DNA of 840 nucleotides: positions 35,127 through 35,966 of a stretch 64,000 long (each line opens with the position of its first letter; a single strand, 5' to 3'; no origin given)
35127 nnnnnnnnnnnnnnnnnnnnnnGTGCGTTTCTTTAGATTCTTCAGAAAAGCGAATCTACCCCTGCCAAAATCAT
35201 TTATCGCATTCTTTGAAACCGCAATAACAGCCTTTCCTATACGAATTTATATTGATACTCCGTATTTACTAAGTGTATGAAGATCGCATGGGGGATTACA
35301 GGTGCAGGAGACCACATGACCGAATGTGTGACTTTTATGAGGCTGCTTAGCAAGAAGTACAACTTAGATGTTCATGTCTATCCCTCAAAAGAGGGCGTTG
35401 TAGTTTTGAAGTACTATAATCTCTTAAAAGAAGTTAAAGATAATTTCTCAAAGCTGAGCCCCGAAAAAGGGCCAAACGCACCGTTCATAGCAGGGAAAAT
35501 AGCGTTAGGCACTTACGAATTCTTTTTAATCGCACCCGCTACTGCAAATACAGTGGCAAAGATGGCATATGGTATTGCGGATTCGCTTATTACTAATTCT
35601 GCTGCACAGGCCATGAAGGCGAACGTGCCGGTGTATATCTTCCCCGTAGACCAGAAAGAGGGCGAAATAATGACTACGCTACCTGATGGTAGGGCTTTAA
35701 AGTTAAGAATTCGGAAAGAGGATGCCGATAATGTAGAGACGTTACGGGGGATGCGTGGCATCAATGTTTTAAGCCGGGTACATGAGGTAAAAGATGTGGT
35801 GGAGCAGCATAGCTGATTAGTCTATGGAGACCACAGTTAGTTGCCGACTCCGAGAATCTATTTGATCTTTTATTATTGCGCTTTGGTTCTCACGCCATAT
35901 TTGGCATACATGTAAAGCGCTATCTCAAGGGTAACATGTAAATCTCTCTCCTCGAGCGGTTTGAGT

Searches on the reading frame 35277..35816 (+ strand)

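Call 65: search_protein_families(library=pfam, proteins=[window:35277-35816:+], max_evalue=0.00001)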
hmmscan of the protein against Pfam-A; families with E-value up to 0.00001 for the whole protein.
window:35277-35816:+ (179 aa): 1 family
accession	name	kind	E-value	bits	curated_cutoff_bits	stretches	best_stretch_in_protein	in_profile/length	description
PF02441.25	Flavoprotein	-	4.1e-27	95.2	22.7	1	1-156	1-145/162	Flavoprotein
